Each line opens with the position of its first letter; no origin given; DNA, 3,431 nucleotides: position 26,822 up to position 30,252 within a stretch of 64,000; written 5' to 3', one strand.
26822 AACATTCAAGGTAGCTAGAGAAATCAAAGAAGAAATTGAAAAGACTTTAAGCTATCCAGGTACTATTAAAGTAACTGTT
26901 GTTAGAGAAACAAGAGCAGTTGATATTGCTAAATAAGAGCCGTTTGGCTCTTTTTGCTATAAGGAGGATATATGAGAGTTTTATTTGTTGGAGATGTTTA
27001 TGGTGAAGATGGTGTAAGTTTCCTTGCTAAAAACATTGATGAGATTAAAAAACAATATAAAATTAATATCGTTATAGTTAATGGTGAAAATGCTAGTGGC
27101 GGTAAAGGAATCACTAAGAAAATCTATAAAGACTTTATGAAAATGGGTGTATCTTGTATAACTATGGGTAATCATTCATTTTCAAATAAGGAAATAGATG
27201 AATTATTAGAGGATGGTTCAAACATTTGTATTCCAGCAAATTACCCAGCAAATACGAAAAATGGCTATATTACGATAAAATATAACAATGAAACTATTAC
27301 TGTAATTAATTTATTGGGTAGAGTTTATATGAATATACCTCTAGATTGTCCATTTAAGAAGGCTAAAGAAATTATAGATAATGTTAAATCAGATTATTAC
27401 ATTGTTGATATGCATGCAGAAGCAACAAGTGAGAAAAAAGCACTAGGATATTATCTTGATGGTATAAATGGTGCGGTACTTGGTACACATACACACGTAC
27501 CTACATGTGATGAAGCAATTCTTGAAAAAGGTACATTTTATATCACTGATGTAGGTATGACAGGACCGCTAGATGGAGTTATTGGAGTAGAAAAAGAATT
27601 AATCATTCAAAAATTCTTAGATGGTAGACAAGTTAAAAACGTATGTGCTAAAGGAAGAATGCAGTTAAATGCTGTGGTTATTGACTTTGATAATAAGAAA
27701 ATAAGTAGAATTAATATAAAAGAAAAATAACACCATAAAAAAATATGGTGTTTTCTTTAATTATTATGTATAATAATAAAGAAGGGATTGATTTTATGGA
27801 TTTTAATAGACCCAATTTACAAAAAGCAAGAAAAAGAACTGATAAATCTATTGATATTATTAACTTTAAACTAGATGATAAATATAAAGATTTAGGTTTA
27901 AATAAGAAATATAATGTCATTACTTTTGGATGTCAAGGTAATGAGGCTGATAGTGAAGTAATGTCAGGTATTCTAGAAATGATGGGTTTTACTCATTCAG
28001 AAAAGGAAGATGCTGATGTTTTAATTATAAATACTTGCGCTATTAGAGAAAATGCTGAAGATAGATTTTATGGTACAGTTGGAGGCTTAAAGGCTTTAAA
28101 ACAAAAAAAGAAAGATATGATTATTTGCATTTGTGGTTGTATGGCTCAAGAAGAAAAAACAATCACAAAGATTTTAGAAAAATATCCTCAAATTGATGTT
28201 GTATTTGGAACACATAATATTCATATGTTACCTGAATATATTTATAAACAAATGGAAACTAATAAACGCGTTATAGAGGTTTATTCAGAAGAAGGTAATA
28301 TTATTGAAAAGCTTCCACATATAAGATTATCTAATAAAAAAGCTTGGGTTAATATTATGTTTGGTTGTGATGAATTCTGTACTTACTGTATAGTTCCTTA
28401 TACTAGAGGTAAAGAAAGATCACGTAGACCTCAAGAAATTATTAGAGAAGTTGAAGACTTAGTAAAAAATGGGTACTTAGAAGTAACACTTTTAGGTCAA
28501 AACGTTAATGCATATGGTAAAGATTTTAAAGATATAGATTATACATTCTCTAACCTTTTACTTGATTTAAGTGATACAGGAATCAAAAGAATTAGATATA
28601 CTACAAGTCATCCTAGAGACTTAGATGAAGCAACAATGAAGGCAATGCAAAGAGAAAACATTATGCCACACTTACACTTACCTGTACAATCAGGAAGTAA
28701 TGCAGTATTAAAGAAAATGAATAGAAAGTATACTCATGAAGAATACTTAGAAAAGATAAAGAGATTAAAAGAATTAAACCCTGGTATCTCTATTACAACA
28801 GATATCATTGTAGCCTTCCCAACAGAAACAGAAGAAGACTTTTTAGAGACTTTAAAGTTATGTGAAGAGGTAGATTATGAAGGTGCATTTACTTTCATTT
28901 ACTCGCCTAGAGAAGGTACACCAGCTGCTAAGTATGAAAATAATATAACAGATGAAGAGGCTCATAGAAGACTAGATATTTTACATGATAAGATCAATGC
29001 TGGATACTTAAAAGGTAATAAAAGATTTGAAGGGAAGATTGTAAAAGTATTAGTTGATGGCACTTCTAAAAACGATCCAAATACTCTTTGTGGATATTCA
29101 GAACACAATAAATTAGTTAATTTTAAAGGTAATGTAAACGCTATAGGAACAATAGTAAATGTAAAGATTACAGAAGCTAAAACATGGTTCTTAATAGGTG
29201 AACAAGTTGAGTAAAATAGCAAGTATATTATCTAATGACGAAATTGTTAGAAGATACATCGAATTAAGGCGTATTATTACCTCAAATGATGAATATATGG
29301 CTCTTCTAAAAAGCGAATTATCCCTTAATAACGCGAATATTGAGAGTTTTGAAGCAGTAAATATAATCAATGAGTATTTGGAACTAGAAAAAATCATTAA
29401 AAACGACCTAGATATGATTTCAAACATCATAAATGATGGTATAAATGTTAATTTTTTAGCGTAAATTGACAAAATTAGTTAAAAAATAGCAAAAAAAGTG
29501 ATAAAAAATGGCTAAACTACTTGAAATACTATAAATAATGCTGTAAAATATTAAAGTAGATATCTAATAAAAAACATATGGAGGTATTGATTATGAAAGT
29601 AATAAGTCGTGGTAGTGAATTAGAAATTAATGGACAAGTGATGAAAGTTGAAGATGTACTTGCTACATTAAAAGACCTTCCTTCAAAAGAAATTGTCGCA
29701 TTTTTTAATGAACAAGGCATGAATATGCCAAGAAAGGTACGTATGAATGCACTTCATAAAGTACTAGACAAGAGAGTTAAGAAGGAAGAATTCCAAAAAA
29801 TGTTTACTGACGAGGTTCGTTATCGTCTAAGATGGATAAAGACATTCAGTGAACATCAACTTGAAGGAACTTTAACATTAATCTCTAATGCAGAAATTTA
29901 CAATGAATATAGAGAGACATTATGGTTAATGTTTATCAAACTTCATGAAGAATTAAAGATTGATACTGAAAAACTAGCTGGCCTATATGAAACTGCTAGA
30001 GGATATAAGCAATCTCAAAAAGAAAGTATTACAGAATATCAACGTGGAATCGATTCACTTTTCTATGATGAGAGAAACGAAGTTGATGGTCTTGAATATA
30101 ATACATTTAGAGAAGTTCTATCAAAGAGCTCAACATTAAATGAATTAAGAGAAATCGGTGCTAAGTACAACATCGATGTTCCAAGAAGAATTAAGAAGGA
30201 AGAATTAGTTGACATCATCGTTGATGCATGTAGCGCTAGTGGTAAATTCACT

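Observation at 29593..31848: Tail-anchored protein with tandem Rho_N/HeH-like motifs and a ~330-aa polyacidic tract in the cotE slot beside mutS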

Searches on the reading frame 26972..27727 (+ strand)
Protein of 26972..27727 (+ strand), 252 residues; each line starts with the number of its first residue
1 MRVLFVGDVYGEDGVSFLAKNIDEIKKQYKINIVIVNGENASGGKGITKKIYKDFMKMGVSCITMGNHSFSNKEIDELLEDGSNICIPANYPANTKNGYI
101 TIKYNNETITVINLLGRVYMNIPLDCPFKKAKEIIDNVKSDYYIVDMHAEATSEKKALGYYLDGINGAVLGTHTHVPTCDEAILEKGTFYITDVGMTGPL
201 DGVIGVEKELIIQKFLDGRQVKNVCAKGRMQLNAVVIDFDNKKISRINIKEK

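Call 4: search_protein_families(library=pfam, proteins=[window:26972-27727:+], max_evalue=1)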
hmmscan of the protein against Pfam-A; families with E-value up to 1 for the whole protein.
window:26972-27727:+ (252 aa): 5 families
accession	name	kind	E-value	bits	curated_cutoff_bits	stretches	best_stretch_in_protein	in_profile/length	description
PF13277.11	YmdB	-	5.4e-92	308.1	27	1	4-249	1-250/253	YmdB-like protein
PF00149.33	Metallophos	-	4.7e-10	40.6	21.5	1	1-177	1-191/191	Calcineurin-like phosphoesterase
PF09183.16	DUF1947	-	0.0026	18.3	22.5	1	129-170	8-51/65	Domain of unknown function (DUF1947)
PF13692.12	Glyco_trans_1_4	-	0.027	15.2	27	1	2-39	3-43/142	Glycosyl transferases group 1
PF23030.1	SCAF11-like_C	-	0.15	13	27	1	32-74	29-70/95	SCAF11-like, C-terminal domain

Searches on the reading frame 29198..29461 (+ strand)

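Call 4: search_protein_families(library=pfam, proteins=[window:29198-29461:+], max_evalue=1)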
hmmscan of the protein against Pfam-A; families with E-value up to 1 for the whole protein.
window:29198-29461:+ (88 aa): 3 families
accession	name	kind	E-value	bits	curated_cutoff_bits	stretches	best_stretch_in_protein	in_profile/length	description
PF03528.20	Rabaptin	-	0.0072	15.6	26.7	1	23-80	176-235/486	Rabaptin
PF19022.5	DUF5748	-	0.011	16.5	25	1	43-69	73-99/101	Family of unknown function (DUF5748)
PF06133.16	Com_YlbF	-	0.022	15.7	23.9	0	52-83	74-105/105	Control of competence regulator ComK, YlbF/YmcA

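Call 5: search_protein_families(library=ncbifam, proteins=[window:29198-29461:+], max_evalue=1)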
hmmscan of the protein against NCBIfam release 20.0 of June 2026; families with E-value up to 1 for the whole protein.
window:29198-29461:+ (88 aa): 0 families

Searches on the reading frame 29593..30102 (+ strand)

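Call 74: search_protein_families(library=phrogs, proteins=[window:29593-30102:+], max_evalue=0.1)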
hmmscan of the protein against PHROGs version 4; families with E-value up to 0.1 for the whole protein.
window:29593-30102:+ (170 aa): 1 family
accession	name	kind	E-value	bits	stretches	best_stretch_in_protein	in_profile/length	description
phrog_37803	-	unknown function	0.068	14.6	0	4-77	22-98/105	-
